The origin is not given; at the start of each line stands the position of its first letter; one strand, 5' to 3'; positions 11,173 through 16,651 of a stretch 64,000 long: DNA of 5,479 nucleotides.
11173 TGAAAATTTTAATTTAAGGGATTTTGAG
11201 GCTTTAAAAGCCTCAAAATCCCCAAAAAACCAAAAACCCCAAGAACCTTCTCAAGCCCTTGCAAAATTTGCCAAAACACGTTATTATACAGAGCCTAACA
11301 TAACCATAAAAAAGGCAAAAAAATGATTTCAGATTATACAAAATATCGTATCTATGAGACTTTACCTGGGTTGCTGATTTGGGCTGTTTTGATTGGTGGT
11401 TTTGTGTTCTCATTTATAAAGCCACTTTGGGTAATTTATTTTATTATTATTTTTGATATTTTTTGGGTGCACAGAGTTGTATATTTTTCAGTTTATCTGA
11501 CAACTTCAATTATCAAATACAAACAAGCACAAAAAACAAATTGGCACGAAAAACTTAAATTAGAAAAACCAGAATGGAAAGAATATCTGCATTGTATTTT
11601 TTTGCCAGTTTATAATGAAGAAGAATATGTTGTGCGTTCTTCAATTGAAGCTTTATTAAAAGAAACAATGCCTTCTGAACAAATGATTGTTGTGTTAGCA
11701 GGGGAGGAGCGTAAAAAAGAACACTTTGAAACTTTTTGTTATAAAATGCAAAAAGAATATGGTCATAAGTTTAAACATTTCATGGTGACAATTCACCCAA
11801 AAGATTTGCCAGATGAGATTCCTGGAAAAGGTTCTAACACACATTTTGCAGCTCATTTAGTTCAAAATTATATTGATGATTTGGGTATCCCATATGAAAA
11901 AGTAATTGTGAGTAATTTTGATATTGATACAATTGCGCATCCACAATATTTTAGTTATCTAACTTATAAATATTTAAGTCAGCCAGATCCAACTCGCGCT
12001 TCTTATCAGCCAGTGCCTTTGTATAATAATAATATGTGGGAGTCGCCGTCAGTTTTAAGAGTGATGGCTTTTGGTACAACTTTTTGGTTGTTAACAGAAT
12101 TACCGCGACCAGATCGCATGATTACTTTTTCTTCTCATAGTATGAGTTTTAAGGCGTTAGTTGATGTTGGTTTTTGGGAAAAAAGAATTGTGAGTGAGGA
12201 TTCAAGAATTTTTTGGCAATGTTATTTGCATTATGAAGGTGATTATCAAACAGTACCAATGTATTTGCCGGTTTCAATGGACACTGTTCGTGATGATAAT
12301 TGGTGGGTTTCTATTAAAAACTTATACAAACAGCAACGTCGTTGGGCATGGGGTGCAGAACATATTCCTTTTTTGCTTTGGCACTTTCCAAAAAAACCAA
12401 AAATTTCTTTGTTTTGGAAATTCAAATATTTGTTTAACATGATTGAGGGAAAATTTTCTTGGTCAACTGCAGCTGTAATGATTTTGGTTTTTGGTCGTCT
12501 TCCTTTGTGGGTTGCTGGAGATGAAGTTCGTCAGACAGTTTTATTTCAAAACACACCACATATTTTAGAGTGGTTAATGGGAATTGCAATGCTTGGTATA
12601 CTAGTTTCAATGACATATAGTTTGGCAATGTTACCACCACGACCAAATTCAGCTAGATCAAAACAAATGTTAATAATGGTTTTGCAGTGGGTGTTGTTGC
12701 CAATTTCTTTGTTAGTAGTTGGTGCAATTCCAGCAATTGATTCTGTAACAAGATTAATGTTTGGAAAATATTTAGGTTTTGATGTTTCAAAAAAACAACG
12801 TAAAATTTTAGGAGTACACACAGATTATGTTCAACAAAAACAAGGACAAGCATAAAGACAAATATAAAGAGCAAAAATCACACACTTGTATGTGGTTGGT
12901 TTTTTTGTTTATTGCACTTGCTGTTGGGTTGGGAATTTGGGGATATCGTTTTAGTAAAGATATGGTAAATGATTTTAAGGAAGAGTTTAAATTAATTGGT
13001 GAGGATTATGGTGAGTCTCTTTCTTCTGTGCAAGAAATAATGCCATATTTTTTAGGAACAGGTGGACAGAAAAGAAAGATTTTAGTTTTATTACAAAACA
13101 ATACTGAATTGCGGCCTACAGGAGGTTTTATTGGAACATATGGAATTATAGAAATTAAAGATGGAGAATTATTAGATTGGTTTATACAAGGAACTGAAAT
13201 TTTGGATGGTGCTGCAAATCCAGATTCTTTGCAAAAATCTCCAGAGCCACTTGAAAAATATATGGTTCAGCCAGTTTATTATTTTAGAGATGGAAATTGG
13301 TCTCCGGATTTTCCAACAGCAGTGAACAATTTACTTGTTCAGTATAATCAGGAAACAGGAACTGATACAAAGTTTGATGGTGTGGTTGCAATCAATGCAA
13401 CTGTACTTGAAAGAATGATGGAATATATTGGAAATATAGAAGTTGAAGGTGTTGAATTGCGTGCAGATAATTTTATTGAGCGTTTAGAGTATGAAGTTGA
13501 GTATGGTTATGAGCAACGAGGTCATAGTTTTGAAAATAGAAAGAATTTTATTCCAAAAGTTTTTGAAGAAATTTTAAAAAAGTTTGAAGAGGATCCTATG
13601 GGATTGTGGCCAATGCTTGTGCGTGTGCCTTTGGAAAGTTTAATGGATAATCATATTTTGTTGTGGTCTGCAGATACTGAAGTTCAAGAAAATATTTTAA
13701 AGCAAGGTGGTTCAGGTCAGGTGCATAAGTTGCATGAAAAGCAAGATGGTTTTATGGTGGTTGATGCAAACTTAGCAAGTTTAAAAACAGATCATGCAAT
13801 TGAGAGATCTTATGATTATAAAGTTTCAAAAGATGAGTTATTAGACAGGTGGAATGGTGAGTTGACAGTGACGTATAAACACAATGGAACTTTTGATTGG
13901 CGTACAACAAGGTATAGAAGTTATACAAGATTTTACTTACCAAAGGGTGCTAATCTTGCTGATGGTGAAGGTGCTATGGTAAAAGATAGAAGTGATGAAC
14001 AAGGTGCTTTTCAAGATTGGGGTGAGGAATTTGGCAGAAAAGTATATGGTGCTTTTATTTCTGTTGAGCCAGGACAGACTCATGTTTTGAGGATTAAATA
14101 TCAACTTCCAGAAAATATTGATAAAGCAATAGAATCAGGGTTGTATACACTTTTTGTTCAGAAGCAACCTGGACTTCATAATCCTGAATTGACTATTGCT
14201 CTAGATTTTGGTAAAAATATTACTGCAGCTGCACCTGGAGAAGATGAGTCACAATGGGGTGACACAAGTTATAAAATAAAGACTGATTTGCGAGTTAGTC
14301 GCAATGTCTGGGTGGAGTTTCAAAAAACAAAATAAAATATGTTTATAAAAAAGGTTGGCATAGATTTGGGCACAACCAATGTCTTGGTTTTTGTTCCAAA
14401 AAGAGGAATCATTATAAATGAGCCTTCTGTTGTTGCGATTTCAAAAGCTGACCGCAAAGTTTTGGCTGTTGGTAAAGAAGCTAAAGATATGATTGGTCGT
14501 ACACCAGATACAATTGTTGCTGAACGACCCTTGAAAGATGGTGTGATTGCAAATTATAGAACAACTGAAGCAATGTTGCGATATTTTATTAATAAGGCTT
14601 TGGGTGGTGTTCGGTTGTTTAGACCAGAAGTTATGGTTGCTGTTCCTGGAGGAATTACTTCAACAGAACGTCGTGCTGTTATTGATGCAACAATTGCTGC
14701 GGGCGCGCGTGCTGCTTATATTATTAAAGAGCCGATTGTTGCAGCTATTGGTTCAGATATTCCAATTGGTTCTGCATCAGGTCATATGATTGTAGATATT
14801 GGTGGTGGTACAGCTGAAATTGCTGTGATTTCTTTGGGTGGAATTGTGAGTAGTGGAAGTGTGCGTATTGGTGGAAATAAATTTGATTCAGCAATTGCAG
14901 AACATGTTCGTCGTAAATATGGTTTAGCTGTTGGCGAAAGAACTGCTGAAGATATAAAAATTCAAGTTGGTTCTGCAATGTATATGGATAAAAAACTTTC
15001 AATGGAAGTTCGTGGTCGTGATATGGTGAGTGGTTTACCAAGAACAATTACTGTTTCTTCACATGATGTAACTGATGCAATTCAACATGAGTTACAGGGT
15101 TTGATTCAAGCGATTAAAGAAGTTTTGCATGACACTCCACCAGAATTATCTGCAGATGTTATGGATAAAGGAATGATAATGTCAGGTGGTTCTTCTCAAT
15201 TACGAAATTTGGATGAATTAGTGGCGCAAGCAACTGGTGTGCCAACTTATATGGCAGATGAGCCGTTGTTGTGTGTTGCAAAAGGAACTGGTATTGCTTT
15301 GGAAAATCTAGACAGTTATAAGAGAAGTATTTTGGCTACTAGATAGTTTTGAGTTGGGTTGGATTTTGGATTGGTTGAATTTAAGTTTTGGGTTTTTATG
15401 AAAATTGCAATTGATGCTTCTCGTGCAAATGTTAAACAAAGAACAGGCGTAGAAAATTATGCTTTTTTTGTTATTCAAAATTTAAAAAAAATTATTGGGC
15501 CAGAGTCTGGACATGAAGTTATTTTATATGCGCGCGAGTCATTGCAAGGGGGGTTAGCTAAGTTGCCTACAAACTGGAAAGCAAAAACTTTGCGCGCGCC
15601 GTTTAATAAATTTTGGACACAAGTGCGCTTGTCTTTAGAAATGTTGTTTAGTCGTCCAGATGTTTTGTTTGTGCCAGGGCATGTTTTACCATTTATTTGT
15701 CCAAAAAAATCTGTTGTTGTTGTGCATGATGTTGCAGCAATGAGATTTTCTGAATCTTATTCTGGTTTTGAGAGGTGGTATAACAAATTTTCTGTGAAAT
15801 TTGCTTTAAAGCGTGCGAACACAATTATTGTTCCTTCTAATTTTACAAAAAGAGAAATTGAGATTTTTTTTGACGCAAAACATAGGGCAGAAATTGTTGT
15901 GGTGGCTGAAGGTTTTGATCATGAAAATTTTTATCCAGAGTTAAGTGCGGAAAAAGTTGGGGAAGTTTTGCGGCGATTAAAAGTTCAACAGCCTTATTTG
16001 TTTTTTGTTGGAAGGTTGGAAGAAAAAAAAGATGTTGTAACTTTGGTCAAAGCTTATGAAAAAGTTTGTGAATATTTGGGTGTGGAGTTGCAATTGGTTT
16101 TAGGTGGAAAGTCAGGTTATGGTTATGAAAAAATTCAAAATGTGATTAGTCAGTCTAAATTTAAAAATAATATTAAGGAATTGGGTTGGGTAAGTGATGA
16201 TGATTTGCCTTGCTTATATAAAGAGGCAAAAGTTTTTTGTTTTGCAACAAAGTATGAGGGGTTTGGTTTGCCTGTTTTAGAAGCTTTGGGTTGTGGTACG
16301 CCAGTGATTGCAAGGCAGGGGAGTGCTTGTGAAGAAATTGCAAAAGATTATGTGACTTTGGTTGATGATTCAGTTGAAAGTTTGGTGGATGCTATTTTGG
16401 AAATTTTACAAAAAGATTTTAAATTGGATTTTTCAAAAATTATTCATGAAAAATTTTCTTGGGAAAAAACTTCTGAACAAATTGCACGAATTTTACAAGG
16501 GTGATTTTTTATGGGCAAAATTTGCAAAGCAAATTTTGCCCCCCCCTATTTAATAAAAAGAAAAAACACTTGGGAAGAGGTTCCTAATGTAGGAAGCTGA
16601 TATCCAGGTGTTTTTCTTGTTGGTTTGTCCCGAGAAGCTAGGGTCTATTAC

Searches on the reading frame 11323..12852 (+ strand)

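Call 71: search_protein_families(library=pfam, proteins=[window:11323-12852:+], max_evalue=0.00001)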
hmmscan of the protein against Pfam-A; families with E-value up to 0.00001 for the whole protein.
window:11323-12852:+ (510 aa): 1 family
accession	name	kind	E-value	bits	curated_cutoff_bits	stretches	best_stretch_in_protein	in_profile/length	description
PF13632.12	Glyco_trans_2_3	-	2.4e-06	27.9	27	1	200-392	6-182/198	Glycosyl transferase family group 2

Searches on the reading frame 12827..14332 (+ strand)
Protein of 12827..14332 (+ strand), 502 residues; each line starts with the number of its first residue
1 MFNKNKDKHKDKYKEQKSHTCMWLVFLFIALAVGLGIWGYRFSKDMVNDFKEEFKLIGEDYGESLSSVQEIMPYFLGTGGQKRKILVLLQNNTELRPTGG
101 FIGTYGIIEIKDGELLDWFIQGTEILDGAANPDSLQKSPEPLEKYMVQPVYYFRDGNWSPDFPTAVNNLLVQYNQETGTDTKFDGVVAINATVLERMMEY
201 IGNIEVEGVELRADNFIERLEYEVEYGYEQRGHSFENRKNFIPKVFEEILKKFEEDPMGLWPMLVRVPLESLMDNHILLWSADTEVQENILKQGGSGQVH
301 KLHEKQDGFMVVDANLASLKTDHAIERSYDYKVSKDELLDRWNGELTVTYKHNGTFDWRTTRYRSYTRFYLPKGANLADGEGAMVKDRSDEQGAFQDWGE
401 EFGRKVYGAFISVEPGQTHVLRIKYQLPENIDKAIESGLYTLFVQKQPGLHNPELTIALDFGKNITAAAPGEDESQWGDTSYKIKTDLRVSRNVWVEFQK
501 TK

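Call 71: search_protein_families(library=pfam, proteins=[window:12827-14332:+], max_evalue=0.00001)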
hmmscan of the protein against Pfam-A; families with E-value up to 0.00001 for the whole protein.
window:12827-14332:+ (502 aa): 1 family
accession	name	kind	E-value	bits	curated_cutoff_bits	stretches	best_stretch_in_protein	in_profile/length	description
PF13196.11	DUF4012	-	4.6e-29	102.2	28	1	81-223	2-142/144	Protein of unknown function (DUF4012)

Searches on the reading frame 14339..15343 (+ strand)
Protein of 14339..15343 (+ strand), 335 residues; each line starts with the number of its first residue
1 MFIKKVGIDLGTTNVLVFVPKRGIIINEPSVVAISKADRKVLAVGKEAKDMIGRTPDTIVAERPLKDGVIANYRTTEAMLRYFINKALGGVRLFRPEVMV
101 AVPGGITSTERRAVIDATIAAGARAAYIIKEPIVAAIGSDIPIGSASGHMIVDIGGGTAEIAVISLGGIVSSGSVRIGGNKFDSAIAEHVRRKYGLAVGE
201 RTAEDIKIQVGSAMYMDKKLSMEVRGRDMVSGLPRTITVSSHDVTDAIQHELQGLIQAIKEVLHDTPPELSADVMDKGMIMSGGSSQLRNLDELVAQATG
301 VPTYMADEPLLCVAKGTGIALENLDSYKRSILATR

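Call 71: search_protein_families(library=pfam, proteins=[window:14339-15343:+], max_evalue=0.00001)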
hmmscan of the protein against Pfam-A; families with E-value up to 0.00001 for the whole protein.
window:14339-15343:+ (335 aa): 4 families
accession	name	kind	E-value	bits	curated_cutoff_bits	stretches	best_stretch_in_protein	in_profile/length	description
PF06723.19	MreB_Mbl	-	1.9e-132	441.5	27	1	4-328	2-326/327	MreB/Mbl protein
PF00012.26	HSP70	-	8.5e-15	54.4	20.6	1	97-319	135-370/599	Hsp70 protein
PF14450.12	FtsA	-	3.4e-14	53.7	31.8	1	151-306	2-110/127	Cell division protein FtsA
PF00022.25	Actin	-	1.7e-07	30.6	27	0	29-193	31-190/410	Actin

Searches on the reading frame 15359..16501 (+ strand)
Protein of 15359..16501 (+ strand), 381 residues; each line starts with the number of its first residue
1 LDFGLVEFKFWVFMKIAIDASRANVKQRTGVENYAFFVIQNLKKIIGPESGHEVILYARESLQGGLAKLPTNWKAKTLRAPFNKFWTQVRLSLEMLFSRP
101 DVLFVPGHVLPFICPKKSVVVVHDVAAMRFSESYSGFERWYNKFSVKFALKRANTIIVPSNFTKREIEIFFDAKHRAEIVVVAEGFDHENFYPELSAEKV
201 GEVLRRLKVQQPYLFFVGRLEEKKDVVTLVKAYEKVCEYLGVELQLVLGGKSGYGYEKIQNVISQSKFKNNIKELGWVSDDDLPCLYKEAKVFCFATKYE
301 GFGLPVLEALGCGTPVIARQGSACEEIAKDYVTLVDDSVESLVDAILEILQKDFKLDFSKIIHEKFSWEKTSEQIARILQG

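Call 72: search_protein_families(library=pfam, proteins=[window:15359-16501:+], max_evalue=0.00001)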
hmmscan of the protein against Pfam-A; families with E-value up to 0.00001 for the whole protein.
window:15359-16501:+ (381 aa): 5 families
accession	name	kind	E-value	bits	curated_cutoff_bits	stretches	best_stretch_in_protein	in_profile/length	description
PF00534.26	Glycos_transf_1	-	5.3e-31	107.9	26.4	1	208-353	12-159/172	Glycosyl transferases group 1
PF13692.12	Glyco_trans_1_4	-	3.3e-24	86.2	27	1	212-351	2-141/142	Glycosyl transferases group 1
PF13439.12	Glyco_transf_4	-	1e-08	35.8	28.5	1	30-189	3-169/170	Glycosyltransferase Family 4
PF20706.3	GT4-conflict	-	1.7e-08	34.3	26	1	190-323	176-315/385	Family 4 Glycosyltransferase in conflict systems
PF13524.12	Glyco_trans_1_2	-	3.2e-06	27.6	25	1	245-351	16-113/144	Glycosyl transferase-like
